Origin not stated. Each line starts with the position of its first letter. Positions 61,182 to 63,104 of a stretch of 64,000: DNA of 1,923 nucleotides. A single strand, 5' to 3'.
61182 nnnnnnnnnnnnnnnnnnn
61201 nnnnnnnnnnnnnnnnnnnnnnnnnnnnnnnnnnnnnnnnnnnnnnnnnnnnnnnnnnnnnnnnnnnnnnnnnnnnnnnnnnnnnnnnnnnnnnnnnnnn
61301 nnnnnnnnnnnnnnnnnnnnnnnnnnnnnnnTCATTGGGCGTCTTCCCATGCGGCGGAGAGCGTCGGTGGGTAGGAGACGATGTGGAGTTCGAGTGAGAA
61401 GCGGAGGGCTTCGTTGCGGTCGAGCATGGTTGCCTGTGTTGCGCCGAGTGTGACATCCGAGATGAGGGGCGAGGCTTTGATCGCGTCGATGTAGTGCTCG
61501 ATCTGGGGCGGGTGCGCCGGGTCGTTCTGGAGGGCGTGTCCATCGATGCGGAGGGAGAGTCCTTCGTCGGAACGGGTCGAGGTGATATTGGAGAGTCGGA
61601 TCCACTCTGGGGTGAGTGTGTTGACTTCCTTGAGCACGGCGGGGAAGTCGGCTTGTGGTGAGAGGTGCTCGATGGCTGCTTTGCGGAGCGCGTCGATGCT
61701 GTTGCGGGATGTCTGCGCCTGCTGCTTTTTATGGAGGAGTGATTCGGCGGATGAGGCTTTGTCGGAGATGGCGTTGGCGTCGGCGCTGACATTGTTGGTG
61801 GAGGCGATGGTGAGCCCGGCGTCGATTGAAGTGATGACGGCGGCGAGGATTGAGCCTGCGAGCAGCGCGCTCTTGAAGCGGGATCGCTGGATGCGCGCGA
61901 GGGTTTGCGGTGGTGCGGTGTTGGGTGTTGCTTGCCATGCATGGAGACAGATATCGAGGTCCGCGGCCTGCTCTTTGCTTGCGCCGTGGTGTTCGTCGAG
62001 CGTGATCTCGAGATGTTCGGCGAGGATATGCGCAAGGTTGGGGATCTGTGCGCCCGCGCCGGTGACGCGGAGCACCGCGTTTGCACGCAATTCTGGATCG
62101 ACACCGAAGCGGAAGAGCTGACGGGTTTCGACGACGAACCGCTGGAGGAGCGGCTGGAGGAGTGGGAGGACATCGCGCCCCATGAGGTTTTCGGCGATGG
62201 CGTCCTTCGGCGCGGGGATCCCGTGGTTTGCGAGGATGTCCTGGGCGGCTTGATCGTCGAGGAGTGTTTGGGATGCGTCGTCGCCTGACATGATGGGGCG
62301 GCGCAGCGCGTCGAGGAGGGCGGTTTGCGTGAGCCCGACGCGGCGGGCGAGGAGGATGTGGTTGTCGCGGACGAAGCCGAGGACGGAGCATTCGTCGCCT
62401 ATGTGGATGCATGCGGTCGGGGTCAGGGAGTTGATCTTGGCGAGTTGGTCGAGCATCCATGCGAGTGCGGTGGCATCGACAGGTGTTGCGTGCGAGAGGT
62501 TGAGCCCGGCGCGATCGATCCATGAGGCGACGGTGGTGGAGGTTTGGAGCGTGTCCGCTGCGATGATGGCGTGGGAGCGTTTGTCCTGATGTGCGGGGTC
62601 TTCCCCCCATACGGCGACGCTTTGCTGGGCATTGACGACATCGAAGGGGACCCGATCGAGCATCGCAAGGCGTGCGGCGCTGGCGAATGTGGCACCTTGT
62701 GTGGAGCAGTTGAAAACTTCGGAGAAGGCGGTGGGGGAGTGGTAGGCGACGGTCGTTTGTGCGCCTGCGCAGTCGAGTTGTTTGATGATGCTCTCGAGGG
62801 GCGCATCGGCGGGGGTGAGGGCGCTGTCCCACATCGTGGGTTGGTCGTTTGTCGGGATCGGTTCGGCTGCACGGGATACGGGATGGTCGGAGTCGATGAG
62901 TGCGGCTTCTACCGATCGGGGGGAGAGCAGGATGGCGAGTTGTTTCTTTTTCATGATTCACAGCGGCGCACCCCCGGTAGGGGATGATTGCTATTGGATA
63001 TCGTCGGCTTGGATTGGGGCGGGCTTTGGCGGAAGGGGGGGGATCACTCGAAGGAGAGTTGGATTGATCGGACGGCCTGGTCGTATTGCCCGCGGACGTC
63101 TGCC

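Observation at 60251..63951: pilMN-pilO-pilP operon with a fused PilM-PilN, two unknown leader genes and no pilQ secretin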

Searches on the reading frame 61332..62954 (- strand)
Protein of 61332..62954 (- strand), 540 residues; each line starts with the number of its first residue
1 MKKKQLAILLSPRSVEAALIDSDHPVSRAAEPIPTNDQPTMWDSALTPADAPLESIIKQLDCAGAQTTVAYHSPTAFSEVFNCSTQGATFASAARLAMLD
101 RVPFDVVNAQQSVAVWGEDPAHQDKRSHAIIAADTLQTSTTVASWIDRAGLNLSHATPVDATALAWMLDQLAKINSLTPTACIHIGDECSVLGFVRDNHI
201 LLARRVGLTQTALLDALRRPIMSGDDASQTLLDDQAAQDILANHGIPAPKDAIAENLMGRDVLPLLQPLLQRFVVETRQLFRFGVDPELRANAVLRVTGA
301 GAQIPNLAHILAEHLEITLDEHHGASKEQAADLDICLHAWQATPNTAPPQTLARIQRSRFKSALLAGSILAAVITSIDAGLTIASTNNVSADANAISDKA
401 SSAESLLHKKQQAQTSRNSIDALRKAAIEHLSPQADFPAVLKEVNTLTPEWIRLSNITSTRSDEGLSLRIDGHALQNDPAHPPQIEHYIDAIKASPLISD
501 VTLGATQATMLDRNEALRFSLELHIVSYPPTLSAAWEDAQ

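Call 4: search_protein_families(library=pfam, proteins=[window:61332-62954:-], max_evalue=1)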
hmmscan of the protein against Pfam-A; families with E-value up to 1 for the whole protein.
window:61332-62954:- (540 aa): 2 families
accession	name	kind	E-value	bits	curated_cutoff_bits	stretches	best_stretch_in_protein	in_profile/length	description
PF05137.18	PilN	-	0.0055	17.2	22.8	1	440-524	2-77/78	Fimbrial assembly protein (PilN)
PF21935.1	TetR_C_45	-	0.16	12.9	27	1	282-339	16-73/115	Tetracyclin repressor-like, C-terminal domain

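Call 5: search_protein_families(library=ncbifam, proteins=[window:61332-62954:-], max_evalue=1)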
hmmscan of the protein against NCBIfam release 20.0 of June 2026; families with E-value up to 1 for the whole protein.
window:61332-62954:- (540 aa): 1 family
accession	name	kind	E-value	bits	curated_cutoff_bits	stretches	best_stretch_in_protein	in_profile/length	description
NF053524.1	thylo_ssl2009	equivalog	0.036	14.8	58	1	356-424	3-64/90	ssl2009 family thylakoid membrane protein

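Call 6: find_encoding_contigs(protein=window:61332-62954:-, flank=10000, max_places=6)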
Protein window:61332-62954:- (540 aa): 1 contig read that carries it; 1 place shown.
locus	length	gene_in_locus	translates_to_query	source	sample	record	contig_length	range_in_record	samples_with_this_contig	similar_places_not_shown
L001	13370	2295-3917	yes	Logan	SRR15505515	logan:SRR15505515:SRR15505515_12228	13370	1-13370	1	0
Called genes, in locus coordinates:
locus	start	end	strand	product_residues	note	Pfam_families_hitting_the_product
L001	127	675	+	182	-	-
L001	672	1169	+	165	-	-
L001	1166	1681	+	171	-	PF07963:N_methyl (weak)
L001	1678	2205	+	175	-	-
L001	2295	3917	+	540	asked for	-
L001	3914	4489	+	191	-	-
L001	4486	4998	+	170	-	-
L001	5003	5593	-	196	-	-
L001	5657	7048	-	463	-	PF08668:HDOD (weak), PF00990:GGDEF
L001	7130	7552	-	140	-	-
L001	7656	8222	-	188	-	PF02627:CMD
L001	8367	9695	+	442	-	PF00728:Glyco_hydro_20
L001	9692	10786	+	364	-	PF03702:AnmK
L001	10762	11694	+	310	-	PF22645:GKRP_SIS_N, PF20741:GKRP-like_C (faint)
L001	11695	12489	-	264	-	PF07819:PGAP1 (weak), PF24096:DUF7379 (weak)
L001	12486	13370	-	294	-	?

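Call 12: find_homologous_proteins(query=window:61332-62954:-, max_evalue=0.001)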
Query window:61332-62954:- (540 aa): 4 proteins with E <= 0.001 among 8000 candidates.
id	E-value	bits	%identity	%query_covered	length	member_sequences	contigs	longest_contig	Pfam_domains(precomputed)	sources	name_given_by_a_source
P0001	0.0e+0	1175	100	100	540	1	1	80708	-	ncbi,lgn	-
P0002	7.8e-200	683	60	99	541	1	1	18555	-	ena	-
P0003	4.0e-143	496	48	100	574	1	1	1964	-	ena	-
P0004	1.2e-23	102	26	76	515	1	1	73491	-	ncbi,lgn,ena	-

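Call 13: find_encoding_contigs(protein=P0004, flank=10000, max_places=4)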
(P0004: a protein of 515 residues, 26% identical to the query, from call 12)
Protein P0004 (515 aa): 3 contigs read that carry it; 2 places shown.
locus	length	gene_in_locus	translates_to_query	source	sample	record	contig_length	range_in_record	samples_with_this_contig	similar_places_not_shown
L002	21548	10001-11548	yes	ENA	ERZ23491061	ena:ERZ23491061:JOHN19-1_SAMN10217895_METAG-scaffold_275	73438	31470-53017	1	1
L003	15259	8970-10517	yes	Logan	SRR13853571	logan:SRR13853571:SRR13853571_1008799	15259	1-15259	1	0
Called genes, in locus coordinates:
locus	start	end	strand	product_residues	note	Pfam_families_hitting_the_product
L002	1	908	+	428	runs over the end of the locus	PF13439:Glyco_transf_4, PF13579:Glyco_trans_4_4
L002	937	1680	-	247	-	PF00081:Sod_Fe_N, PF02777:Sod_Fe_C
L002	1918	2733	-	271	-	PF25025:EF-Ts_N (weak), PF00889:EF_TS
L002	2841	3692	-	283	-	PF00318:Ribosomal_S2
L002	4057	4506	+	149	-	PF07238:PilZ (weak)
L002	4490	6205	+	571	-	PF05157:MshEN, PF00437:T2SSE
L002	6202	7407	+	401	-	PF28597:T2SSF_N (weak), PF00482:T2SSF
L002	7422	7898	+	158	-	PF07963:N_methyl (faint)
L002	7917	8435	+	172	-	-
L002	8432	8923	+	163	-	-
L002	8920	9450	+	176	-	PF07963:N_methyl (weak)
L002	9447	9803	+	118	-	-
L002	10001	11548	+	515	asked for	-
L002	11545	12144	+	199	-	-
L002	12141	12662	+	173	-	-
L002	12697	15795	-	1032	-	PF13088:BNR_2 (faint), PF25852:DUF6242_C (faint), PF02012:BNR (faint), PF15902:Sortilin-Vps10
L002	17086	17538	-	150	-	PF02381:MraZ (faint)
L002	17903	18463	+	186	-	PF01613:Flavin_Reduct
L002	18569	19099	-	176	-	PF13185:GAF_2 (weak)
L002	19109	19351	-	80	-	PF01084:Ribosomal_S18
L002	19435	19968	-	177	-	PF07291:MauE, PF07681:DoxX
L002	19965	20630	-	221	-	PF00581:Rhodanese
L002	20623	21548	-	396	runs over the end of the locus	PF07610:DUF1573, PF22544:HYDIN_VesB_CFA65-like_Ig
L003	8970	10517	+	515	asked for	-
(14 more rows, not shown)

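Call 14: find_encoding_contigs(protein=P0002, flank=10000, max_places=4)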
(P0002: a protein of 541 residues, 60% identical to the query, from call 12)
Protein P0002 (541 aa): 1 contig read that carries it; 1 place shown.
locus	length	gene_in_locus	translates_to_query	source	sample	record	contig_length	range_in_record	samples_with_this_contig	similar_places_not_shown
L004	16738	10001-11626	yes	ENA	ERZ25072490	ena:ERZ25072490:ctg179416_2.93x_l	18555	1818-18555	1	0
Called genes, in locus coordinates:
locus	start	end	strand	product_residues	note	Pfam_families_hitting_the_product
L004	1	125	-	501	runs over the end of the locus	PF00675:Peptidase_M16 (weak), PF05193:Peptidase_M16_C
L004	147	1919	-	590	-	PF00675:Peptidase_M16, PF05193:Peptidase_M16_C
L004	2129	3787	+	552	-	PF21088:MS_channel_1st (weak), PF00924:MS_channel_2nd, PF21082:MS_channel_3rd (weak)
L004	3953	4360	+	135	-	PF07238:PilZ (weak)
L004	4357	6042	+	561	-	PF05157:MshEN, PF00437:T2SSE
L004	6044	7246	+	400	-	PF28597:T2SSF_N, PF00482:T2SSF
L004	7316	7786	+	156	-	PF07963:N_methyl (weak)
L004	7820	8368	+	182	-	PF07963:N_methyl (weak)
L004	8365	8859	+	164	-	-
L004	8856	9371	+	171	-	PF07963:N_methyl (weak)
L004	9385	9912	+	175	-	-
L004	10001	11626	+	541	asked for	-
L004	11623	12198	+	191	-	-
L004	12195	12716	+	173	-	-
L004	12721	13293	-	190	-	-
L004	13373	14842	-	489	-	PF08668:HDOD, PF00990:GGDEF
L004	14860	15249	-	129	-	-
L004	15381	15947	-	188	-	PF02627:CMD (faint)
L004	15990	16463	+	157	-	-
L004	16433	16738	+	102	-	?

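Call 20: search_solved_structures(query=A1, max_evalue=10)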
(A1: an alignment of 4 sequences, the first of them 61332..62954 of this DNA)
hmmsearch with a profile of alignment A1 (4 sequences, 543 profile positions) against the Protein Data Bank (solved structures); distinct sequences matched with E-value up to 10: 9.
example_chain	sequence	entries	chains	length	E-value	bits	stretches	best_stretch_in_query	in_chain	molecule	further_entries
5c6t_A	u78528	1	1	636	0.1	14.6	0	87-177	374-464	Envelope glycoprotein B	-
7yrn_A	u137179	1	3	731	0.1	14.6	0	86-177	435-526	Envelope glycoprotein B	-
8vym_A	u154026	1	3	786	0.16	14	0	87-177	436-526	Envelope glycoprotein B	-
8vyn_A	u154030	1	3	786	0.16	14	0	87-177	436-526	Envelope glycoprotein B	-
1zvp_A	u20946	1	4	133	0.18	13.8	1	446-517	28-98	hypothetical protein VC0802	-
2zsj_A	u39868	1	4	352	0.24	13.3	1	126-164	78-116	Threonine synthase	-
5cxf_A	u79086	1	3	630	0.26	13.3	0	94-177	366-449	Envelope glycoprotein B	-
7kdd_A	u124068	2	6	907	0.34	12.9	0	90-177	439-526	Envelope glycoprotein B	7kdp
2d1f_A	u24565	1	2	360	0.34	12.9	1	127-164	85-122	Threonine synthase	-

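Call 21: find_related_loci(query=A1, collection=genome_contigs, flank=10000)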
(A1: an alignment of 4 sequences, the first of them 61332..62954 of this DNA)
Query A1 (540 aa) in genome_contigs; peptide patterns used: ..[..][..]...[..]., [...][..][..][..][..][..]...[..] (x = any residue, [..] = any of these).
270 stretches matched a pattern; 8 encode a relative of the query (tblastn E <= 1e-3); 8 distinct loci.
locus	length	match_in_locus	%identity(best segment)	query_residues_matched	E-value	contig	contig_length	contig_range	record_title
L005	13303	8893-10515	26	1-529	3e-48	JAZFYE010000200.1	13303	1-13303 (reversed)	MAG: Phycisphaerales bacterium isolate MT5bin.16 MT5bin.16_200, whole genome shotgun sequence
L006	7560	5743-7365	25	1-529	3e-46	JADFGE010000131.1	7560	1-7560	MAG: Planctomycetota bacterium isolate B2T1B10 B2T1B10_NODE7131, whole genome shotgun sequence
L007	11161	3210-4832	25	1-529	8e-41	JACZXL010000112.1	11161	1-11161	MAG: Planctomycetota bacterium isolate B23T1B5 B23T1B5_NODE7136, whole genome shotgun sequence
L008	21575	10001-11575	24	3-527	3e-31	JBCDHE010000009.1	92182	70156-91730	MAG: Planctomycetota bacterium isolate P01_H01_bin.149 k141_1297465_length_92182_cov_16.8186, whole genome shotgun seque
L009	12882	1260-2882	25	1-529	7e-43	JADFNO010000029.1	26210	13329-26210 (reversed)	MAG: Planctomycetota bacterium isolate B63T3L11 B63T3L11_NODE1387, whole genome shotgun sequence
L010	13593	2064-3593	26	32-529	4e-47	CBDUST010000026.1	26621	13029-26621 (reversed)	MAG TPA_asm: uncultured bacterium isolate SRR22302372_binner13_Refined_15 genome assembly, contig: ERZ25748031.106, whol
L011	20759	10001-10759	31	118-361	8e-27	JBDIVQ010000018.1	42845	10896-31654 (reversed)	MAG: Phycisphaerae bacterium isolate Bin_17 NODE_415_length_42845_cov_26.538204, whole genome shotgun sequence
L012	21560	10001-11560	24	2-529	6e-26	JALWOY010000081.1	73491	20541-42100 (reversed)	MAG: Phycisphaerales bacterium isolate M2_maxbin2_scaf2bin.260 M2_NODE_200_length_73491_cov_7.546031, whole genome shotg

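Call 25: search_protein_families(library=pfam, proteins=[L005:1804-5001:+, L005:5289-6692:+, L005:7123-8658:+, L005:10563-11153:+, L005:11053-11652:+, L004:3953-4360:+, L004:4357-6042:+, L004:7316-7786:+, L004:12195-12716:+], max_evalue=0.1)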
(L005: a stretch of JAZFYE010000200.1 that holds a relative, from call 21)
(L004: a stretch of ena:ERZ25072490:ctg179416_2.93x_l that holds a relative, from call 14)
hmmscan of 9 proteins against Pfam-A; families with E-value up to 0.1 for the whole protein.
L005:1804-5001:+ (1065 aa): 3 families
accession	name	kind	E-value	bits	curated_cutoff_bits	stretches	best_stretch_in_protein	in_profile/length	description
PF13385.13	Laminin_G_3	-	2.4e-31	109.4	27.6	2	869-1040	1-151/151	Concanavalin A-like lectin/glucanases superfamily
PF10102.14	DUF2341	-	5.8e-27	94.4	23.4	2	97-160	2-64/84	Domain of unknown function (DUF2341)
PF21765.4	CUB_A2MG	-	0.076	13.9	27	0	346-369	24-47/62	A2MG, CUB domain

L005:5289-6692:+ (467 aa): 1 family
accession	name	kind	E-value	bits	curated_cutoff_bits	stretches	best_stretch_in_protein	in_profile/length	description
PF07691.17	PA14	-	1.1e-06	29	24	1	362-440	41-123/147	PA14 domain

L005:7123-8658:+ (511 aa): 3 families
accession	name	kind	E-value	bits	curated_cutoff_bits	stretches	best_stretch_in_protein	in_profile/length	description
PF23981.1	DUF7305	-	9.4e-14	52.2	27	1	204-329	56-182/185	Domain of unknown function (DUF7305)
PF07691.17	PA14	-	5.1e-10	39.8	24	1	407-489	41-127/147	PA14 domain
PF07228.17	SpoIIE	-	0.068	13.6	25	0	185-254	66-137/192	Stage II sporulation protein E (SpoIIE)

L005:10563-11153:+ (196 aa): 1 family
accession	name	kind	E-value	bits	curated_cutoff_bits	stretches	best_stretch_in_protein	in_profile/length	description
PF10741.14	T2SSM_b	-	0.069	13.5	21.7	0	85-143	16-71/111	Type II secretion system (T2SS), protein M subtype b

L005:11053-11652:+ (199 aa): 1 family
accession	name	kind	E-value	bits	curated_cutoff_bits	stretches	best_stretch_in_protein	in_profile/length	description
PF23893.1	Y4YQ_C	-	0.013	15.7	27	1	152-180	17-44/53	Uncharacterised protein Y4YQ C-terminal domain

L004:3953-4360:+ (135 aa): 1 family
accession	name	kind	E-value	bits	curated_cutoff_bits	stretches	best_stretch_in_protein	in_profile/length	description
PF07238.19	PilZ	-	1.1e-06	29.3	22.5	1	10-122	3-100/102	PilZ domain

L004:4357-6042:+ (561 aa): 10 families
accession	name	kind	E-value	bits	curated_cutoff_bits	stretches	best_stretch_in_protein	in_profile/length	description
PF00437.27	T2SSE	-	7.5e-128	426.7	24.9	1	165-542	4-369/370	Type II/IV secretion system protein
PF05157.20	MshEN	-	7e-20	71.3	23.1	1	64-144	5-86/90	MshEN domain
PF13555.12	AAA_29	-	0.0043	17.2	27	1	301-331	20-49/61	P-loop containing region of AAA domain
PF13191.12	AAA_16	-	0.005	17.8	32.6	1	293-339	14-59/167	AAA ATPase domain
PF25199.1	nSTAND_NTPase5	-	0.0089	16.3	34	1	303-353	41-92/145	Novel STAND NTPase 5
PF13401.12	AAA_22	-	0.018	15.8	27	1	303-329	5-31/130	AAA domain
PF13086.12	AAA_11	-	0.023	14.9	27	1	288-328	3-42/257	AAA domain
PF13476.12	AAA_23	-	0.069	14.2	27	0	302-319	18-35/201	AAA domain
PF04851.21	ResIII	-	0.072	13.4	22.5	0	301-334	21-56/164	Type III restriction enzyme, res subunit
PF20703.3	nSTAND1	-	0.078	13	27.1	0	289-357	21-87/379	Novel STAND NTPase 1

L004:7316-7786:+ (156 aa): 2 families
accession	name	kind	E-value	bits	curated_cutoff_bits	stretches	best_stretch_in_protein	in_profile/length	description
PF07963.17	N_methyl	-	6.1e-07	29.2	21.2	1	4-30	1-27/27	Prokaryotic N-terminal methylation motif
PF01917.21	Arch_flagellin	-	0.023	15.5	29.5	1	11-47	7-43/162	Archaebacterial flagellin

L004:12195-12716:+ (173 aa): 1 family
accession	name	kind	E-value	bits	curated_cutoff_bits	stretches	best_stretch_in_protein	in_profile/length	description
PF23862.1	CdsD_C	-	0.026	15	27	1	109-148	2-41/56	CdsD C-terminal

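Call 26: predict_structure(alignment_id=A1)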
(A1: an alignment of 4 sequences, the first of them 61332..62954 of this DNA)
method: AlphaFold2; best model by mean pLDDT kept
length: 540 residues; sequences in the alignment: 4
mean_pLDDT: 52.0   pTM: 0.35
mean pLDDT of the five models: 52.0, 50.2, 48.6, 48.1, 42.9
residues with pLDDT >= 90: 1; 70-90: 130; 50-70: 124; < 50: 285
segments of 3 or more residues with pLDDT < 50: 4-19, 23-31, 36-50, 62-169, 196-204, 222-228, 252-255, 283-286, 324-417, 530-540
pLDDT, mean of each block of 10 residues (from residue 1): 44 45 47 47 42 52 41 31 32 28 27 24 28 33 40 32 44 55 67 52 56 69 46 68 64 50 66 64 51 75 75 80 41 30 26 29 34 36 40 39 42 48 52 63 84 85 74 78 77 83 83 81 74 36
secondary structure, 60 per line:
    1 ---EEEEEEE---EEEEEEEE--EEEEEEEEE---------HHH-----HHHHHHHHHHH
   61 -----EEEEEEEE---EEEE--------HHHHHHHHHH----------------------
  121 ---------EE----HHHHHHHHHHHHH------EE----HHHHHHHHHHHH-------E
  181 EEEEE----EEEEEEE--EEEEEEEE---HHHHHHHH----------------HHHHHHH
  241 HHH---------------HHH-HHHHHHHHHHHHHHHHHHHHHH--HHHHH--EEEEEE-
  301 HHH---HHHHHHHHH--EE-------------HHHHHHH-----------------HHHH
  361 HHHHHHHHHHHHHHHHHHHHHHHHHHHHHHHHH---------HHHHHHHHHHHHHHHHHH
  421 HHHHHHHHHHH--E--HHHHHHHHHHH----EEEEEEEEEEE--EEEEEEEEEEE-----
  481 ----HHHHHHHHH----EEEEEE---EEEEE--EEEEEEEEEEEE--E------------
elements in order: E4-10 E14-21 E24-32 H50-60 E66-73 E77-80 H89-98 H136-148 H161-172 E180-185 E190-196 E199-206 H210-217 H234-243 H263-284 H287-291 E294-299 H307-315 H333-339 H357-393 H403-431 H437-447 E452-462 E465-475 H485-493 E498-503 E507-511 E514-525

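Call 32: fold_search(model_id=the predicted structure, library=pdb)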
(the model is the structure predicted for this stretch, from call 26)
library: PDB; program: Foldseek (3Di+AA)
matches with E <= 10: 1604; with E <= 0.001: 385
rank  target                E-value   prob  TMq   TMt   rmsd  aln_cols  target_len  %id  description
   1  9a5t_B                3.0e-09  1.00  0.25  0.38  16.1       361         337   13  Integrative model of MBL-MREB by crosslinking MS and deep learning (released 2024-09-18)
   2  3jc8_Ma               6.7e-09  1.00  0.25  0.36  15.4       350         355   14  Architectural model of the type IVa pilus machine in a piliated state (released 2016-03-16)
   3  3h1q_B                1.3e-08  1.00  0.21  0.39  16.3       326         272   11  Crystal structure of ethanolamine utilization protein EutJ from Carboxydothermus hydrogenoformans (released 2009-05-19)
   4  7bvy                  1.3e-08  1.00  0.26  0.40  15.8       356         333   15  Crystal structure of MreB 5 of Spiroplasma citri bound to AMPPNP (released 2020-10-14)
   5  7zpt                  1.8e-08  1.00  0.24  0.38  15.8       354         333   12  Crystal structure of MreB from Geobacillus stearothermophilus ATCC7953 (released 2023-05-10)
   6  9a51_A                2.1e-08  1.00  0.25  0.39  15.4       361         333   12  Integrative model of MBL-YTXH by crosslinking MS and deep learning (released 2024-09-18)
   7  8azg                  2.1e-08  1.00  0.25  0.39  15.6       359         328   12  Crystal structure of MreB from Geobacillus stearothermophilus ATCC7953 in complex with ATP (released 2023-09-13)
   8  8aam                  2.5e-08  1.00  0.25  0.40  14.4       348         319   12  Crystal structure of MreB from Geobacillus stearothermophilus ATCC7953 (released 2023-07-12)
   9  5eq6_A                2.7e-08  1.00  0.21  0.30  16.4       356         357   15  Pseudomonas aeruginosa PilM bound to AMP-PNP (released 2016-04-27)
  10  7zpu                  3.4e-08  1.00  0.25  0.40  15.6       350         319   12  Crystal structure of MreB from Geobacillus stearothermophilus ATCC7953 in complex with ATP (released 2023-05-10)
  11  5eq6_B                3.6e-08  1.00  0.21  0.30  15.8       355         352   15  Pseudomonas aeruginosa PilM bound to AMP-PNP (released 2016-04-27)
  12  4czm_A                4.1e-08  1.00  0.24  0.37  15.7       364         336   12  C. crescentus MreB, monomeric, AMPPNP (released 2014-08-13)
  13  4czg                  4.1e-08  1.00  0.24  0.37  17.1       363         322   13  C. crescentus MreB, single filament, ADP, A22 inhibitor (released 2014-06-11)
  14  1jce                  4.6e-08  1.00  0.24  0.37  15.9       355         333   11  MREB FROM THERMOTOGA MARITIMA (released 2001-09-19)
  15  4czj_B                5.7e-08  1.00  0.25  0.39  14.8       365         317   12  C. crescentus MreB, double filament, AMPPNP (released 2014-06-11)
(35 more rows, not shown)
